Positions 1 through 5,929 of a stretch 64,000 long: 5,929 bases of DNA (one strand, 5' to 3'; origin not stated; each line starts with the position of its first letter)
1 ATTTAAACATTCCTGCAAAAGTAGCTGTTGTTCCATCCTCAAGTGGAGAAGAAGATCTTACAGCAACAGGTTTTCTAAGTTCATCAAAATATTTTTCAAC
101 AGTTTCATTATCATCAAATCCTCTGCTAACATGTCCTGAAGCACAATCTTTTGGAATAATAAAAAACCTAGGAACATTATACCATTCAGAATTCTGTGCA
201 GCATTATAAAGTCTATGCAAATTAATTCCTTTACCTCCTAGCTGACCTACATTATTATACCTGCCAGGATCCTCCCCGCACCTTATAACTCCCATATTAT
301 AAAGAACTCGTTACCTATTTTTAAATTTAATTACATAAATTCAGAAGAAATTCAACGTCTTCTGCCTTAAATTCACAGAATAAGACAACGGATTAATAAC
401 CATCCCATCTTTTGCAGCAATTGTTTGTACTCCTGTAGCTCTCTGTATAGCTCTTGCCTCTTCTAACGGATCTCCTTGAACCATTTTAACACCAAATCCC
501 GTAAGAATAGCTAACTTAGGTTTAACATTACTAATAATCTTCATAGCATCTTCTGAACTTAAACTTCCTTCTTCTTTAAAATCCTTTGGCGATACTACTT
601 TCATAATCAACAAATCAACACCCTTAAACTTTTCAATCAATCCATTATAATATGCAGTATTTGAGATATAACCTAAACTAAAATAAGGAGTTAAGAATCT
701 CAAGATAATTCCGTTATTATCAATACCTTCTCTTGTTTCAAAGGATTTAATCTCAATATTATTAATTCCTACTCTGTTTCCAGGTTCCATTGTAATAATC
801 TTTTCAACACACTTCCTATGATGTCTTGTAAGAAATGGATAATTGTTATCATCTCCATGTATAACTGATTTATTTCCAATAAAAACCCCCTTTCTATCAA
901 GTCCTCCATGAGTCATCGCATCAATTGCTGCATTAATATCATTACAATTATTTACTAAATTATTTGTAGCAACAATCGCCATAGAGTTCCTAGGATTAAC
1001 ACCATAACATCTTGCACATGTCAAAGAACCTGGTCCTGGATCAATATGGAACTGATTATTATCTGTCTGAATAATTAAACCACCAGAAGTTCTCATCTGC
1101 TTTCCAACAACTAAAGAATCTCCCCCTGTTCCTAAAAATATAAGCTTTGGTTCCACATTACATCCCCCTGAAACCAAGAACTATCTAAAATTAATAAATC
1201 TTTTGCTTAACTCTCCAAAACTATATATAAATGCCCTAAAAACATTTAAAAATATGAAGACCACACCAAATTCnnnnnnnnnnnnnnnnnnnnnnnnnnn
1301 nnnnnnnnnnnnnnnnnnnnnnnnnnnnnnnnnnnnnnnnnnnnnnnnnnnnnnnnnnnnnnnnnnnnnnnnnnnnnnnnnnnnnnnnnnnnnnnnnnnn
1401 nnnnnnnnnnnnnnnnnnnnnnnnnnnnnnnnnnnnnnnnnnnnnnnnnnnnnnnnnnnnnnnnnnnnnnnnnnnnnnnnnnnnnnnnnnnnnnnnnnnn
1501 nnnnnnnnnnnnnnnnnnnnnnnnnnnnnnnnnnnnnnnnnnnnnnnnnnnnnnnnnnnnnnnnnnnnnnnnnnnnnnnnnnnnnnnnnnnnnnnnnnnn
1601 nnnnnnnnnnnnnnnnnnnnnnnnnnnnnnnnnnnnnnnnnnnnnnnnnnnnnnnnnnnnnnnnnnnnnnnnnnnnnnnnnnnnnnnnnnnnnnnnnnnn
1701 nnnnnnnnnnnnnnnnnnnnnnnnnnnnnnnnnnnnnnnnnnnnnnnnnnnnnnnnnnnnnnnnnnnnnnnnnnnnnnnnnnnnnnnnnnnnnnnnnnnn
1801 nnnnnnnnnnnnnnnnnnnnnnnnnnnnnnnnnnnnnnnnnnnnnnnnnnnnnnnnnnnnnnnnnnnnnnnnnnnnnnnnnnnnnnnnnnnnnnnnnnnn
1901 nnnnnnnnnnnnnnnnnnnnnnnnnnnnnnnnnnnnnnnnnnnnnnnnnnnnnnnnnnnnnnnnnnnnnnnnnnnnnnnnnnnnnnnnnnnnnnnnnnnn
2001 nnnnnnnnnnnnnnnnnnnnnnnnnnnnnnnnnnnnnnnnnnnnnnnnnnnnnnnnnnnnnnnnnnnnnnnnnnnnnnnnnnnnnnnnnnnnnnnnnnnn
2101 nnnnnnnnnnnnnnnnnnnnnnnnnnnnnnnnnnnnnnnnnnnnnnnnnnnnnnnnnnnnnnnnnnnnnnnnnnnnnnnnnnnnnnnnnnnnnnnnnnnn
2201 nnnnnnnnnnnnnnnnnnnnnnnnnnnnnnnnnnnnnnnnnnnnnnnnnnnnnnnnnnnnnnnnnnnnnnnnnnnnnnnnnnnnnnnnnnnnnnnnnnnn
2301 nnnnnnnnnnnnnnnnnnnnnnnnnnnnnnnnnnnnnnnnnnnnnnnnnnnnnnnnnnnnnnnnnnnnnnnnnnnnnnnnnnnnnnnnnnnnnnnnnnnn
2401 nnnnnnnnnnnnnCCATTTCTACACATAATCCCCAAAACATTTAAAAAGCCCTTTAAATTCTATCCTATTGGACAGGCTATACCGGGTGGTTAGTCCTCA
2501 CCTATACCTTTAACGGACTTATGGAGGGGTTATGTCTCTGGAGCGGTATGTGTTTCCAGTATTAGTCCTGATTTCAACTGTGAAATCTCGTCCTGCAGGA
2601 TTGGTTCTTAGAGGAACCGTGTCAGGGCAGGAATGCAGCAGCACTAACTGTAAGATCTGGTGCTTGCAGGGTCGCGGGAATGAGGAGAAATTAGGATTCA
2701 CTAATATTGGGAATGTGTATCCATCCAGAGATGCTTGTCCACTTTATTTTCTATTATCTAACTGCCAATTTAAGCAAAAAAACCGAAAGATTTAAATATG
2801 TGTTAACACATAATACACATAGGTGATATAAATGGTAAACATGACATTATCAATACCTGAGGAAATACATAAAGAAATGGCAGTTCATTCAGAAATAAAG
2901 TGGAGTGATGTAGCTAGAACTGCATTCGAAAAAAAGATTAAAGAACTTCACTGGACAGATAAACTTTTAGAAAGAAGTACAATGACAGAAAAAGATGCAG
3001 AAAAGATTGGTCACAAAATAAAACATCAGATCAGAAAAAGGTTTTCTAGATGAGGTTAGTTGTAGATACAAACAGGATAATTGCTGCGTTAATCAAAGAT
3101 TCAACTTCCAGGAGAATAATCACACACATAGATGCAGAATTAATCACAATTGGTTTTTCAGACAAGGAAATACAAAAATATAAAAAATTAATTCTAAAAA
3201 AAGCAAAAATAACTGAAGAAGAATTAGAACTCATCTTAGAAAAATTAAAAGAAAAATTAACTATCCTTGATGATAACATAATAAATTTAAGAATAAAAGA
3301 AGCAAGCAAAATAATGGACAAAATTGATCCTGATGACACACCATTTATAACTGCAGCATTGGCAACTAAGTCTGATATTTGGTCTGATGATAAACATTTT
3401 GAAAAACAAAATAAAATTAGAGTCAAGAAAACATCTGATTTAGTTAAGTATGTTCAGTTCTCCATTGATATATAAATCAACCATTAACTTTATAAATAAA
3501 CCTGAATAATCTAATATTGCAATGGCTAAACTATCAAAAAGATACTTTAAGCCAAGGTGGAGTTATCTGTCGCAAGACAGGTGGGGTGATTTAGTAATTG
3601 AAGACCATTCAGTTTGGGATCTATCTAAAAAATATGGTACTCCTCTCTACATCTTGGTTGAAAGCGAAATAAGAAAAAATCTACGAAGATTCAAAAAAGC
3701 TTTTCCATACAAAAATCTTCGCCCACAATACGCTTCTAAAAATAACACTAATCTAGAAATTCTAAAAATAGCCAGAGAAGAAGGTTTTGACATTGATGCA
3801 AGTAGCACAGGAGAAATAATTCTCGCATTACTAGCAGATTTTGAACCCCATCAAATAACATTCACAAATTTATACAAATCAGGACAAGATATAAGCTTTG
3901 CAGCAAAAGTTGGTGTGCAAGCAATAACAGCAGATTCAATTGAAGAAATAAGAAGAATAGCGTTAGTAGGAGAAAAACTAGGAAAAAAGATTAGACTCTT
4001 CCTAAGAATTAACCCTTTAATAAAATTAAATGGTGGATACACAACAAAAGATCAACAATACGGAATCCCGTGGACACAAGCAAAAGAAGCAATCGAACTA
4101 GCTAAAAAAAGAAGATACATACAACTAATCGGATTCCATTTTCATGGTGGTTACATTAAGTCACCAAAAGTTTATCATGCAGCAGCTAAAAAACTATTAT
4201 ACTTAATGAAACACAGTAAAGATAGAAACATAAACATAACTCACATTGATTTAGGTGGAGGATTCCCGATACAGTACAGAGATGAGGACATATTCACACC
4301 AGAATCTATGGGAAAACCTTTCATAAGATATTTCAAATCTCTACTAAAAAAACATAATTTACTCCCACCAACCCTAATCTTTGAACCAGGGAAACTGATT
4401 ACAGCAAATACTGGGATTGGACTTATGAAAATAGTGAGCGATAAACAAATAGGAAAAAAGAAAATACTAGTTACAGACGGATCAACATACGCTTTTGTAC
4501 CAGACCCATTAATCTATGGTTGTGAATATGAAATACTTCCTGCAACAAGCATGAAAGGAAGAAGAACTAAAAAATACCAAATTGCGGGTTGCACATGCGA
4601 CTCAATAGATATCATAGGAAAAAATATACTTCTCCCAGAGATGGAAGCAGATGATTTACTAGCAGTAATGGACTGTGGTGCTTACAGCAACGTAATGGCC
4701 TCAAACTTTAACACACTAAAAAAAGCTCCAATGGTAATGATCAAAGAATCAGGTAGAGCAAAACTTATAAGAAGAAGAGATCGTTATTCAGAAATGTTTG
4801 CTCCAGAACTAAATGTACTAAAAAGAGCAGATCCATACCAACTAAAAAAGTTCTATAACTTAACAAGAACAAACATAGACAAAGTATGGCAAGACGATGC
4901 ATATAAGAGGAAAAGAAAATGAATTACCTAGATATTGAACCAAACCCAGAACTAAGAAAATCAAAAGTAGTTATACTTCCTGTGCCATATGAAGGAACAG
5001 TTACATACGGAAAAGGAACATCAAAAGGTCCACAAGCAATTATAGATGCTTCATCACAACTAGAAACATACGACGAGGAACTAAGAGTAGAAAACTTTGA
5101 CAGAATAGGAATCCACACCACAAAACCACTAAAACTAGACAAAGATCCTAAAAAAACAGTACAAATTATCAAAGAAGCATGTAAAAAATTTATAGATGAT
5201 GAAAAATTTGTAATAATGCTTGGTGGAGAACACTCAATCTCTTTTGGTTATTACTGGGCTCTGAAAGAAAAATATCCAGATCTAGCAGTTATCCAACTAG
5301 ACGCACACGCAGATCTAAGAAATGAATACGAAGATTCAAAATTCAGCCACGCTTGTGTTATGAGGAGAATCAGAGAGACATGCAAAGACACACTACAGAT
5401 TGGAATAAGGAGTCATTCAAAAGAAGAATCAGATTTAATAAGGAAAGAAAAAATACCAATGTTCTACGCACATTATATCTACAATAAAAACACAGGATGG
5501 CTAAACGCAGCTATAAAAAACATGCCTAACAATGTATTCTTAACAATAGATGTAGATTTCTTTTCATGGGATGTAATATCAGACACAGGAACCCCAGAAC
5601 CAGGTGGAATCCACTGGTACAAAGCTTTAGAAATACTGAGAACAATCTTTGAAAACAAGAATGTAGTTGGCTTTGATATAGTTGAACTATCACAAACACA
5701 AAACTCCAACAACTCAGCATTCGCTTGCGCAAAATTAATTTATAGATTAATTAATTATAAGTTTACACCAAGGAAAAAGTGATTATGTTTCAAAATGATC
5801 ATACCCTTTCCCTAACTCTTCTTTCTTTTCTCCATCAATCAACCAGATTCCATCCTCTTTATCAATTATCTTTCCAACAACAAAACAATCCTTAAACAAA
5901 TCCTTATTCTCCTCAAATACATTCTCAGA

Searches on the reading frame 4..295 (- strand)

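Call 58: search_protein_families(library=pfam, proteins=[window:4-295:-], max_evalue=0.0001)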
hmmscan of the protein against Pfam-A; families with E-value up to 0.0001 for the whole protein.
window:4-295:- (97 aa): 1 family
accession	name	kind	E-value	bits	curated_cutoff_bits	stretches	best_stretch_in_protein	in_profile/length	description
PF01326.24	PPDK_N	-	2.9e-08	33.8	27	0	68-96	94-122/328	Pyruvate phosphate dikinase, AMP/ATP-binding domain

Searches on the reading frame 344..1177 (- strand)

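Call 58: search_protein_families(library=pfam, proteins=[window:344-1177:-], max_evalue=0.0001)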
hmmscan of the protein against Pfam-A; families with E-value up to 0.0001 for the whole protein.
window:344-1177:- (278 aa): 1 family
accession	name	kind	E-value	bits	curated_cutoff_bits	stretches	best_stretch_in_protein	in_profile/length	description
PF12706.13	Lactamase_B_2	-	6.6e-07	29.6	27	1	98-226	59-198/200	Beta-lactamase superfamily domain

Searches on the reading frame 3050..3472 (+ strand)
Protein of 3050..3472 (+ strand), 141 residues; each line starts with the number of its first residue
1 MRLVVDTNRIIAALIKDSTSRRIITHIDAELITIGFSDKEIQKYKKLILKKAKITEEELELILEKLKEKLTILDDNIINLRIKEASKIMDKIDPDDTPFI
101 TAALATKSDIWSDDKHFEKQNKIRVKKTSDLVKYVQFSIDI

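Call 58: search_protein_families(library=pfam, proteins=[window:3050-3472:+], max_evalue=0.0001)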
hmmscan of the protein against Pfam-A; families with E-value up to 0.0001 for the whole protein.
window:3050-3472:+ (141 aa): 2 families
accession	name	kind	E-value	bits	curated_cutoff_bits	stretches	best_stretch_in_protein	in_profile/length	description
PF10130.15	PIN_2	-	4.2e-26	92.2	22.4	1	4-118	1-116/133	PIN domain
PF13470.12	PIN_3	-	9.2e-08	33.4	27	1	2-109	1-107/115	PIN domain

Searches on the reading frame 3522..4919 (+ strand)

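Call 58: search_protein_families(library=pfam, proteins=[window:3522-4919:+], max_evalue=0.0001)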
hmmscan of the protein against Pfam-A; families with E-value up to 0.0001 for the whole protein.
window:3522-4919:+ (466 aa): 2 families
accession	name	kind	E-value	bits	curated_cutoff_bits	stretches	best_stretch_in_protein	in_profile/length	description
PF02784.22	Orn_Arg_deC_N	-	5.8e-43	147.5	23.4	1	48-295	2-247/247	Pyridoxal-dependent decarboxylase, pyridoxal binding domain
PF00278.28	Orn_DAP_Arg_deC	-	1.7e-14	54.3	23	1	238-386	5-95/95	Pyridoxal-dependent decarboxylase, C-terminal sheet domain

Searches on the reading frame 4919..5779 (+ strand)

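Call 58: search_protein_families(library=pfam, proteins=[window:4919-5779:+], max_evalue=0.0001)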
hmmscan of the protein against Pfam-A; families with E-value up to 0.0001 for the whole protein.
window:4919-5779:+ (287 aa): 1 family
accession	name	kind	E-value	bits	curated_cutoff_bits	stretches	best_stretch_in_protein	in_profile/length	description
PF00491.26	Arginase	-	9e-66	222.6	22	1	16-277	2-277/280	Arginase family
